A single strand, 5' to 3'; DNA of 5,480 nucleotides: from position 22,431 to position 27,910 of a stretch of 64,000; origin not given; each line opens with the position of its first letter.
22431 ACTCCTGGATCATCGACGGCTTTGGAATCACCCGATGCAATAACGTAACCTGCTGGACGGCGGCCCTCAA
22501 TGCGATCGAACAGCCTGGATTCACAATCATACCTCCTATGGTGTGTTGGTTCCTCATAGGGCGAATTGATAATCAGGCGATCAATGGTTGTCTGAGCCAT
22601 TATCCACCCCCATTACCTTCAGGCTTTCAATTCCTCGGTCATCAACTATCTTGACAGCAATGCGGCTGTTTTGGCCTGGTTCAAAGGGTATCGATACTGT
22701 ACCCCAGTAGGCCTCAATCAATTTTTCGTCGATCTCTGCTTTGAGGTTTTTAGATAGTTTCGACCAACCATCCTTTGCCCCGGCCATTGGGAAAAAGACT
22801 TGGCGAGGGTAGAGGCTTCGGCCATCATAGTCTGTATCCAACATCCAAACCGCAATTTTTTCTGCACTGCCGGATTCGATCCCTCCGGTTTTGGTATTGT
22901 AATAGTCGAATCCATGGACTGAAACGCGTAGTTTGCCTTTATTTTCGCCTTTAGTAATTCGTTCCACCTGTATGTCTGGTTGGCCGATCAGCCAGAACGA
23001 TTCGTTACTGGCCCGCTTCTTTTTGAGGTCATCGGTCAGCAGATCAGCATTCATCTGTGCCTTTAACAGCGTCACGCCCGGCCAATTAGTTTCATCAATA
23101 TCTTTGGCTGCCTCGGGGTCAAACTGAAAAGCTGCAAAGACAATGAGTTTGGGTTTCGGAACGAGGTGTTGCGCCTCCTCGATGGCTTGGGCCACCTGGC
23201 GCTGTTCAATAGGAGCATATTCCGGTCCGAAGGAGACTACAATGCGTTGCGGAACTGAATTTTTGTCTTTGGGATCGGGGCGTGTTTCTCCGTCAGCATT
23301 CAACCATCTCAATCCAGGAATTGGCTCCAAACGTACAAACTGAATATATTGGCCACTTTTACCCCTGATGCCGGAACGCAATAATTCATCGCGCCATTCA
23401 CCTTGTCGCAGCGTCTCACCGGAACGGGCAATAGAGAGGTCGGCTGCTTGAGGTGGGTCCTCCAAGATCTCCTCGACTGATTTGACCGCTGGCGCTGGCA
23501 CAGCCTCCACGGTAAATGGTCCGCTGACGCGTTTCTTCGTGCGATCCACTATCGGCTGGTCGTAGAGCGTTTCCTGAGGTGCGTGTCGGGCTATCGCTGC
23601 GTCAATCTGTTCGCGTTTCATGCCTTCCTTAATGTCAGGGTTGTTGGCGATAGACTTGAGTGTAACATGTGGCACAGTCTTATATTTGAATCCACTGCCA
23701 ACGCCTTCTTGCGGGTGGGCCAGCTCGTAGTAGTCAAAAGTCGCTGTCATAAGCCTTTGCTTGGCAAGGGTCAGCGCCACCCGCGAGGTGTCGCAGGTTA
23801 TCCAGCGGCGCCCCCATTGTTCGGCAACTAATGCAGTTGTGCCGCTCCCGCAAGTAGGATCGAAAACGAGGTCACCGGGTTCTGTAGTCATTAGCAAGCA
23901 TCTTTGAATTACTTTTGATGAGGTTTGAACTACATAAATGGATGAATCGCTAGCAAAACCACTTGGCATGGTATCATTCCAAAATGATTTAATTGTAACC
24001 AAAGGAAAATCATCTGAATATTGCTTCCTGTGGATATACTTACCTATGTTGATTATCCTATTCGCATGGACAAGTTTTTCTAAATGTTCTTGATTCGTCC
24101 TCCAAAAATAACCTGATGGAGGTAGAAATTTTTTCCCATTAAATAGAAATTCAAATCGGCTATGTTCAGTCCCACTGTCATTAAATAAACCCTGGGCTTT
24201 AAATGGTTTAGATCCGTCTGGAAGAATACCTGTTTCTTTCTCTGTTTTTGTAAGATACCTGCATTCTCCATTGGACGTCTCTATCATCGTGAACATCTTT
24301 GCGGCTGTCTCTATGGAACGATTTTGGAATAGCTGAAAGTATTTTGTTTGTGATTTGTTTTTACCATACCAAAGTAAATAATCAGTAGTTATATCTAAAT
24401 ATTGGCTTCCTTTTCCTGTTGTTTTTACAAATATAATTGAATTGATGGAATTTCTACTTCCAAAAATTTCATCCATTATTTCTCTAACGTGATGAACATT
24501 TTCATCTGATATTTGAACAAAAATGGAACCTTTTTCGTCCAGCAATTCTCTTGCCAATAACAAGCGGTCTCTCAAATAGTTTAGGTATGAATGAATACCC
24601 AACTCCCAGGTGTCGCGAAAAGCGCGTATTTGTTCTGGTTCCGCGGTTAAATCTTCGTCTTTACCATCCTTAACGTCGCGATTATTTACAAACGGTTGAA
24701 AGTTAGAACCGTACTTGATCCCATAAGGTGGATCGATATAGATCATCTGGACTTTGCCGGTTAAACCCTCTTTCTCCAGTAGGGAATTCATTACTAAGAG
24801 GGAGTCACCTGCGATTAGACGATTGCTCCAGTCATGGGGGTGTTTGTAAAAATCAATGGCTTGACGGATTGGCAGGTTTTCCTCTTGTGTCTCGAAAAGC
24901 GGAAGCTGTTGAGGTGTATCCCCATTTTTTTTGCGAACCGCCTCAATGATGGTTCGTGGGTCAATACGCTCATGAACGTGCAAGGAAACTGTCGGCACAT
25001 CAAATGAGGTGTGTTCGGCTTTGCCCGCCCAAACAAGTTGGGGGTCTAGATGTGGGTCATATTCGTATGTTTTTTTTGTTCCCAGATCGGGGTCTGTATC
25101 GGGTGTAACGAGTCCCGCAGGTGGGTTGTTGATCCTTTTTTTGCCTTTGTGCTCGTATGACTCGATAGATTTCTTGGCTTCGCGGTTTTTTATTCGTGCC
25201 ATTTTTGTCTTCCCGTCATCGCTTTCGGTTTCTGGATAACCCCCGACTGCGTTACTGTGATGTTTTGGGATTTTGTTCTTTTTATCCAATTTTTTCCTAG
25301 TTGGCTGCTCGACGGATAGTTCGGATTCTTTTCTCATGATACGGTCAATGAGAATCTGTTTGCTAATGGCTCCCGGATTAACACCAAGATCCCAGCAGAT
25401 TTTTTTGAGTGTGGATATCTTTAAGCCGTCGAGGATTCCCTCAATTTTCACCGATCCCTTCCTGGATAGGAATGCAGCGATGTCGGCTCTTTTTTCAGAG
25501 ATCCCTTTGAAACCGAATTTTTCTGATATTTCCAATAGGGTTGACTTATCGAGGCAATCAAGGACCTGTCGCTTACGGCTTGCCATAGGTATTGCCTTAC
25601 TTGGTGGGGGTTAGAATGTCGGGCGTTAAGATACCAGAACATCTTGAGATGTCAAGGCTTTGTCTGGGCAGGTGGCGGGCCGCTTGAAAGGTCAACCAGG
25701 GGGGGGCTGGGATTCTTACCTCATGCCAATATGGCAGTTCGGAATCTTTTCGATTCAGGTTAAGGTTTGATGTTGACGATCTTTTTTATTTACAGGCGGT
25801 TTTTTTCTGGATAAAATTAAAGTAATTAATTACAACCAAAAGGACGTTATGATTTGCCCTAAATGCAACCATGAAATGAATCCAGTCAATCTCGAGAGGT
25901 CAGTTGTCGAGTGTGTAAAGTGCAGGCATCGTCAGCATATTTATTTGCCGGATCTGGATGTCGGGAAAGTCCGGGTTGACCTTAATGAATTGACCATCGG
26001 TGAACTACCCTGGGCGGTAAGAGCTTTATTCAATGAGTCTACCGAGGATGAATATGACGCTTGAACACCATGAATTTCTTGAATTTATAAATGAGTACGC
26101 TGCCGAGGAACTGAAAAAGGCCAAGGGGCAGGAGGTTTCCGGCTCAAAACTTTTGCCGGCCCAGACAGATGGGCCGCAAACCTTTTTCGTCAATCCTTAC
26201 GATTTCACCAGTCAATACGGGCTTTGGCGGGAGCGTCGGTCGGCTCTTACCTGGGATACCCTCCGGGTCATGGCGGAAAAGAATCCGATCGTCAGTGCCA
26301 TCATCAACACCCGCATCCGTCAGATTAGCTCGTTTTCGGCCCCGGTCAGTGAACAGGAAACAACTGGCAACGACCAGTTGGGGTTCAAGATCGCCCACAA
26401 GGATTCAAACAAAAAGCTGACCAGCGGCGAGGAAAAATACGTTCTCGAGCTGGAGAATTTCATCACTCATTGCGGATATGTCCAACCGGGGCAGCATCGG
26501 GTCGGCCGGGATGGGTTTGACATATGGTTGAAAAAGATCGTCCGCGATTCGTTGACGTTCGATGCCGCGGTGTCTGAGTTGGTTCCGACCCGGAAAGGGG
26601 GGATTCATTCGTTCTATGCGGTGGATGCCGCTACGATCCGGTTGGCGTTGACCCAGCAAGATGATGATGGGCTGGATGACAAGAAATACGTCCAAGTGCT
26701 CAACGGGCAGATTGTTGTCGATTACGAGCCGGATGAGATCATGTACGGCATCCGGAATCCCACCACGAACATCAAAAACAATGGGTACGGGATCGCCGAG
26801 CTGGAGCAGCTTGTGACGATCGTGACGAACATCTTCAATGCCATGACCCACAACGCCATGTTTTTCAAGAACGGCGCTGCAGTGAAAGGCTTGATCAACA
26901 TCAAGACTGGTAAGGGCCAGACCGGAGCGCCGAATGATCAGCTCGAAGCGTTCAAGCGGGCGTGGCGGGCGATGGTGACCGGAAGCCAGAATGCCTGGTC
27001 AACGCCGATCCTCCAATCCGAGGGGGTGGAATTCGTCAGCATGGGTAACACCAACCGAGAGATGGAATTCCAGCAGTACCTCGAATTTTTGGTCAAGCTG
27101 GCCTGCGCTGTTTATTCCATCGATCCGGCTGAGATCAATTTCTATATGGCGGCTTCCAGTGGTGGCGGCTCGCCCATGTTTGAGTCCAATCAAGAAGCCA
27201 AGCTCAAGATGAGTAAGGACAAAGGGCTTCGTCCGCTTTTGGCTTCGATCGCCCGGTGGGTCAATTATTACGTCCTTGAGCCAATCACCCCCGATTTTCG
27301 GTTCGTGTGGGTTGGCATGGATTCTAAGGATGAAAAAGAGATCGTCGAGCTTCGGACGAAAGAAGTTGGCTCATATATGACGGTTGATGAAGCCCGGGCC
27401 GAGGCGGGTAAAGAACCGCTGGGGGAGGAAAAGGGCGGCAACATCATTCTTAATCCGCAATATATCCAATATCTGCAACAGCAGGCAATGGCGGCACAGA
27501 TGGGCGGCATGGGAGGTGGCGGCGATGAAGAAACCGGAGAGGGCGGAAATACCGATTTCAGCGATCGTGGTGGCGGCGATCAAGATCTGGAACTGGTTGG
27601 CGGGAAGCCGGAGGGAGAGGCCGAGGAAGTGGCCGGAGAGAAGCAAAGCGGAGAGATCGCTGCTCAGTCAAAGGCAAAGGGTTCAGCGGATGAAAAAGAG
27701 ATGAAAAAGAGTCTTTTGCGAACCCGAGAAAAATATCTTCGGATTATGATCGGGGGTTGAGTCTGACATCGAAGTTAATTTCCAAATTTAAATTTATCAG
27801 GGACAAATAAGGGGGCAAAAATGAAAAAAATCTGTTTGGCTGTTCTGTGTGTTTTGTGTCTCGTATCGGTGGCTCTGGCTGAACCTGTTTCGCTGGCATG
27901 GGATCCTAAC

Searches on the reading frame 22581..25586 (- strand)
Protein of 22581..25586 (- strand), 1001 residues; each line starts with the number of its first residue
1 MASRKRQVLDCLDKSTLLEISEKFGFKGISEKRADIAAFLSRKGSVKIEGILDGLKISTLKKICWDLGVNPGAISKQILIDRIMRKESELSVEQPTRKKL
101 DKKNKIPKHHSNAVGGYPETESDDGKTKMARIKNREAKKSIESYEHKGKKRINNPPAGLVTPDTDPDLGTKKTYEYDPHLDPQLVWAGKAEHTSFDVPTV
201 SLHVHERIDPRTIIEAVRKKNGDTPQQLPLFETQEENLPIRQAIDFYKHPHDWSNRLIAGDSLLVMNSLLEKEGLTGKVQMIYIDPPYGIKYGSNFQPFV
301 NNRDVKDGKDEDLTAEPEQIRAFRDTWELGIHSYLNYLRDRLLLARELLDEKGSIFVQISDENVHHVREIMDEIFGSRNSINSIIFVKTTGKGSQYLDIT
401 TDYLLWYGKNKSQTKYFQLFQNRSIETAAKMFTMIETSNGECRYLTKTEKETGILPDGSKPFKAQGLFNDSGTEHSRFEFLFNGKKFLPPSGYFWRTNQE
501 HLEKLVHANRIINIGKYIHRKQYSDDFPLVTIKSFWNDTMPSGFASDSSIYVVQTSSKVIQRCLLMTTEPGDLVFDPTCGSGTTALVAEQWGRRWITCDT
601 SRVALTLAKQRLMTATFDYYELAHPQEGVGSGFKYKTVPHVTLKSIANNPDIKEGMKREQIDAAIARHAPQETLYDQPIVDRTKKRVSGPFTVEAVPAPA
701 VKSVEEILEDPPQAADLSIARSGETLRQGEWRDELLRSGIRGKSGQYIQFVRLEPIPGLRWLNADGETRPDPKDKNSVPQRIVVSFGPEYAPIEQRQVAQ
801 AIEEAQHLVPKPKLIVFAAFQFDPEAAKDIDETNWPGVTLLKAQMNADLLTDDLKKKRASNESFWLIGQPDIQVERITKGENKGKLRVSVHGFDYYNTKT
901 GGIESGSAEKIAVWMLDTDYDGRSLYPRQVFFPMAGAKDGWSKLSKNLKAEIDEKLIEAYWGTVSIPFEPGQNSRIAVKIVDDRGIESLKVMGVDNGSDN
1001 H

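Call 8: search_protein_families(library=pfam, proteins=[window:22581-25586:-], max_evalue=0.01)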
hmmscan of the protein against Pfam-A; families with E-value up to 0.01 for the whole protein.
window:22581-25586:- (1001 aa): 1 family
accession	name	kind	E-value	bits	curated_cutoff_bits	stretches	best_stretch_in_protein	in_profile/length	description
PF01555.25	N6_N4_Mtase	-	1.5e-33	117.1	26.7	1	279-609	1-220/221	DNA methylase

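Call 95: search_protein_families(library=padloc, proteins=[window:22581-25586:-], max_evalue=0.001)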
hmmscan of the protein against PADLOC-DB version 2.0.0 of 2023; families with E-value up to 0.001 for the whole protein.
window:22581-25586:- (1001 aa): 41 families (the best 25 are shown)
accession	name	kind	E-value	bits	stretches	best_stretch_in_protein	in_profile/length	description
PDLC03632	MTase_III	-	8.2e-163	541.8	2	178-652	77-589/983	Type III methyltransferase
PDLC03644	MTase_III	-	5.3e-44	148.9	1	242-663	26-443/542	Type III methyltransferase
PDLC03354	MTase_II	-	2.9e-43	146.5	1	255-616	61-386/425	Type II methyltransferase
PDLC03636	MTase_III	-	1.5e-38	131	3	334-427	96-189/575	Type III methyltransferase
PDLC03634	MTase_III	-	2.4e-33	113.9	1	254-585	94-423/621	Type III methyltransferase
PDLC03633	MTase_III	-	9.4e-32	108.5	2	249-417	72-236/616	Type III methyltransferase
PDLC03638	MTase_III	-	1.3e-31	107.7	1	333-599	430-664/816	Type III methyltransferase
PDLC03635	MTase_III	-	2.7e-31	107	1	251-612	215-572/708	Type III methyltransferase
PDLC03371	MTase_II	-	1.5e-26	91.5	2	523-615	172-255/260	Type II methyltransferase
PDLC03300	MTase_II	-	1.6e-26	91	2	254-419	11-172/302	Type II methyltransferase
PDLC03339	MTase_II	-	7.7e-24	82.2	2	256-428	5-154/399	Type II methyltransferase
PDLC03641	MTase_III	-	2.8e-23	80.3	1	254-586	104-426/657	Type III methyltransferase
PDLC03637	MTase_III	-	5e-21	72.9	1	254-421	121-275/513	Type III methyltransferase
PDLC03216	MTase_II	-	5.5e-18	63.1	2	551-652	194-289/364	Type II methyltransferase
PDLC03738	oMTase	-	4.4e-17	59.9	2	550-622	203-276/376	orphan methyltransferase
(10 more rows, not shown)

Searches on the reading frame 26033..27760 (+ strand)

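Call 9: search_protein_families(library=phrogs, proteins=[window:26033-27760:+], max_evalue=0.001)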
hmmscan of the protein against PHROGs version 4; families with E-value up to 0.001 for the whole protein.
window:26033-27760:+ (575 aa): 6 families
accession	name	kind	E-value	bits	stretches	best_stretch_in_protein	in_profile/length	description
phrog_12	-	head and packaging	9.7e-56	191.1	1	64-568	73-500/646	portal protein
phrog_15361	-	head and packaging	2.9e-43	149.2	1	82-327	90-326/328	portal protein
phrog_11117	-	head and packaging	6.9e-37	128.3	1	298-488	6-197/264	portal protein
phrog_2662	-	head and packaging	4.1e-34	119.2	1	169-567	125-506/717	portal protein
phrog_37955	-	head and packaging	6.5e-18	65.2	1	163-464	185-481/945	portal protein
phrog_5929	-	head and packaging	3.4e-06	27.5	1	273-479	7-201/228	portal protein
